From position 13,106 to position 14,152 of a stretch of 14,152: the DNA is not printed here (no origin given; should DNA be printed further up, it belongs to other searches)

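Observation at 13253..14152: Convergent AT-rich Wzy/WaaL-like membrane protein gene next to the fiber module: candidate O-antigen seroconversion cargo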

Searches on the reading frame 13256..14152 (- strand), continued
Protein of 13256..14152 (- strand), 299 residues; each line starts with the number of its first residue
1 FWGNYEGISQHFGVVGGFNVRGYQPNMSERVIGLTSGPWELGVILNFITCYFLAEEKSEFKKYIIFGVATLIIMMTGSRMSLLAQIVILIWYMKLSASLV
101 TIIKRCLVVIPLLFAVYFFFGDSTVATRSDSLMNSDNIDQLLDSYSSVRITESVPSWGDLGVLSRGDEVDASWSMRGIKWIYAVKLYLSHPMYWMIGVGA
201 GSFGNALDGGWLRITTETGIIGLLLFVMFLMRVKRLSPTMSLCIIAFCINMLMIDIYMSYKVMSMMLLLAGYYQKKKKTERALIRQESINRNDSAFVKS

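Call 83: search_protein_families(library=pfam, proteins=[L018:4648-5961:+, L018:6555-7436:+, L018:7433-8761:+, L018:8775-9782:+, L018:11162-12076:+, L018:12076-12999:+, L018:13059-14516:+, L017:7640-8683:+, L017:8699-9922:+, L017:12373-13779:+], max_evalue=0.001)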
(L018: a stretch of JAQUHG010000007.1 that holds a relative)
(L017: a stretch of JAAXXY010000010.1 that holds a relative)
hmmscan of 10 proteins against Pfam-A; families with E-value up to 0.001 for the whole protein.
L018:4648-5961:+ (437 aa): 2 families
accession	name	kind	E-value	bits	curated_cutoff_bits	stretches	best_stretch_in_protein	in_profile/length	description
PF01041.23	DegT_DnrJ_EryC1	-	3.5e-110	369.1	19.8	1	42-429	4-359/360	DegT/DnrJ/EryC1/StrS aminotransferase family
PF01212.27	Beta_elim_lyase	-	0.00017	21.5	27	1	66-193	36-170/288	Beta-eliminating lyase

L018:6555-7436:+ (293 aa): 4 families
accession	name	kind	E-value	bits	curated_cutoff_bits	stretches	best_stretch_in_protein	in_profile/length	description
PF01370.27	Epimerase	-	8.3e-37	127.3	20.9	1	4-220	1-233/240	NAD dependent epimerase/dehydratase family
PF16363.11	GDP_Man_Dehyd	-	2.2e-23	83.7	27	1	5-289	1-330/332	GDP-mannose 4,6 dehydratase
PF04321.23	RmlD_sub_bind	-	1.3e-07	31.5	27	1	2-189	1-175/287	RmlD substrate binding domain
PF02719.21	Polysacc_synt_2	-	6.6e-05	22.7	20.2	1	53-151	64-156/293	Polysaccharide biosynthesis protein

L018:7433-8761:+ (442 aa): 0 families

L018:8775-9782:+ (335 aa): 2 families
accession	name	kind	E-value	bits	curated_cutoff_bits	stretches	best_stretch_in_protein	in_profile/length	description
PF00535.33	Glycos_transf_2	-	4.2e-19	69.5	23.3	1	23-151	1-131/168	Glycosyl transferase family 2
PF13641.12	Glyco_tranf_2_3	-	0.00036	21.1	27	1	22-129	3-114/230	Glycosyltransferase like family 2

L018:11162-12076:+ (304 aa): 2 families
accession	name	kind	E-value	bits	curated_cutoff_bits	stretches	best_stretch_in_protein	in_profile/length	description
PF00535.33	Glycos_transf_2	-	4.4e-09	36.9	23.3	1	13-117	3-108/168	Glycosyl transferase family 2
PF13632.12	Glyco_trans_2_3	-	2.5e-06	27.9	27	1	91-234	2-129/198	Glycosyl transferase family group 2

L018:12076-12999:+ (307 aa): 3 families
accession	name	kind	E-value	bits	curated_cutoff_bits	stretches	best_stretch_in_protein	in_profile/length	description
PF00535.33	Glycos_transf_2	-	5.3e-19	69.2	23.3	1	4-171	1-167/168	Glycosyl transferase family 2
PF13641.12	Glyco_tranf_2_3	-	5.5e-15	56.4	27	1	3-218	3-222/230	Glycosyltransferase like family 2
PF13632.12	Glyco_trans_2_3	-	4.7e-11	43.3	27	1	94-219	13-135/198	Glycosyl transferase family group 2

L018:13059-14516:+ (485 aa): 1 family
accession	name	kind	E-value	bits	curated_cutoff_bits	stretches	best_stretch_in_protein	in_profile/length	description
PF02397.22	Bac_transf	-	1.4e-63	214.1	27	1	289-480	1-179/179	Bacterial sugar transferase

L017:7640-8683:+ (347 aa): 2 families
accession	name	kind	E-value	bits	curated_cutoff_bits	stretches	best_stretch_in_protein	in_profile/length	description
PF00534.26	Glycos_transf_1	-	3.6e-16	59.6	26.4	1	181-321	15-156/172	Glycosyl transferases group 1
PF13692.12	Glyco_trans_1_4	-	1.1e-10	42.4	27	1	195-321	19-140/142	Glycosyl transferases group 1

L017:8699-9922:+ (407 aa): 2 families
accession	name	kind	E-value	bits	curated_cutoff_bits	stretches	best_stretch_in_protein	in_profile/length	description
PF00534.26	Glycos_transf_1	-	2.9e-05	24.1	26.4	1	238-382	17-165/172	Glycosyl transferases group 1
PF13524.12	Glyco_trans_1_2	-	0.00013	22.4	25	1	259-355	4-90/144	Glycosyl transferase-like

L017:12373-13779:+ (468 aa): 1 family
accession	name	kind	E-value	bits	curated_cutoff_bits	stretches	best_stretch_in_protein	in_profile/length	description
PF14052.12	Caps_assemb_Wzi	-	4.5e-21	75.7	30.1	1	91-368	63-308/392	Capsule assembly protein Wzi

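Call 91: search_protein_families(library=pfam, proteins=[L025:14946-16136:-], max_evalue=0.01)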
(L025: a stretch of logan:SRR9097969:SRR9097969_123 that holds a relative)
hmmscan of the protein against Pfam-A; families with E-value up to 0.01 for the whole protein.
L025:14946-16136:- (396 aa): 1 family
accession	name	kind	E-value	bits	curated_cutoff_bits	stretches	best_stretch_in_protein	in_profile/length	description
PF04932.20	Wzy_C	-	7.6e-09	35.9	31.7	1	189-329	2-148/149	O-Antigen ligase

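Call 92: search_protein_representatives(protein=P0002)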
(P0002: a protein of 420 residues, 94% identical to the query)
Query: 420 residues. Proteins with E-value up to 0.001 (for the whole library): 578; up to 1e-10: 385; up to 1e-30: 124. The best 150 are listed.
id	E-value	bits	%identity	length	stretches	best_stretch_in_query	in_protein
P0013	1.1e-128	446.3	51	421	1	5-401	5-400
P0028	1.2e-112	393.5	45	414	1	9-402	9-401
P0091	5.4e-109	381.5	46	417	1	8-399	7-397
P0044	1.0e-93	331.2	44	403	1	6-399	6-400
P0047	8.5e-93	328.1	44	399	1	2-401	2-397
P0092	2.4e-88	313.5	42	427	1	6-394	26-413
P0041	6.9e-75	269.1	44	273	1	143-401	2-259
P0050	1.0e-72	262.0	36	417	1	7-408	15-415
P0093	1.4e-71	258.3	35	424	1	4-416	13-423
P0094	6.5e-71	256.1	38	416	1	4-398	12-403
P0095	2.0e-68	247.9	38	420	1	5-403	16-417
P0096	8.1e-68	245.9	36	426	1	8-395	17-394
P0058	5.7e-67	243.1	37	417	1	5-398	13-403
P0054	1.1e-66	242.1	35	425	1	9-400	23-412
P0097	2.2e-66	241.1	36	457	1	11-394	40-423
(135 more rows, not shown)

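Call 101: fold_search(model_id=the predicted structure, library=viral)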
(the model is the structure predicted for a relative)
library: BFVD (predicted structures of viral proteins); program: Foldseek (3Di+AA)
matches with E <= 10: 77; with E <= 0.001: 0
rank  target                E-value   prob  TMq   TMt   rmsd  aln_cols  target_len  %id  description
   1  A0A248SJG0            5.6e-01  0.12  0.13  0.15  30.4       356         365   12  (no name in the UniProt tables at hand)
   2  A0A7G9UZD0            8.7e-01  0.07  0.11  0.16  20.5       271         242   11  Membrane protein [Gordonia Phage Sephiroth]
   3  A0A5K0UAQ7            9.5e-01  0.05  0.12  0.09  21.7       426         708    9  Uncharacterized protein [Yasminevirus sp. GU-2018]
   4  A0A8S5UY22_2          1.5e+00  0.14  0.14  0.09  18.4       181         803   13  Tail tape measure [Siphoviridae sp. ctjKY6]
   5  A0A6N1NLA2            1.5e+00  0.03  0.10  0.14  21.9       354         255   13  Lysoplasmalogenase [Tupanvirus soda lake]
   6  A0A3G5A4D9            1.6e+00  0.02  0.11  0.06  24.8       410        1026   11  Chitin synthase [Homavirus sp.]
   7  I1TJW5                1.8e+00  0.04  0.12  0.08  24.4       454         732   10  (no name in the UniProt tables at hand)
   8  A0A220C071            1.9e+00  0.04  0.11  0.18  16.1       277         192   13  (no name in the UniProt tables at hand)
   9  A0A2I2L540            1.9e+00  0.02  0.11  0.11  23.9       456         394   10  Transport protein (MFS general substrate transporter) [Orpheovirus IHUMI-LCC2]
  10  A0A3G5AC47            2.0e+00  0.07  0.14  0.22  16.3       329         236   10  Uncharacterized protein [Hyperionvirus sp.]
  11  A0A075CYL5            2.4e+00  0.04  0.13  0.14  22.6       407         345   11  Membrane protein EE34 [Elephant endotheliotropic herpesvirus 5]
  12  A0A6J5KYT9            2.8e+00  0.03  0.11  0.11  24.2       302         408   12  Uncharacterized protein [uncultured Caudovirales phage]
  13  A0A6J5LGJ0            2.8e+00  0.03  0.11  0.08  27.6       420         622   10  Bacteriophage lambda, GpH, tail tape measure, C-terminal [uncultured Caudovirales phage]
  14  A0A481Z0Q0            2.8e+00  0.02  0.11  0.14  21.2       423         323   12  Uncharacterized protein [Mimivirus LCMiAC02]
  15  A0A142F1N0            2.9e+00  0.02  0.11  0.06  25.2       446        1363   11  Tail tape measure protein-like protein [Bacillus phage Mgbh1]
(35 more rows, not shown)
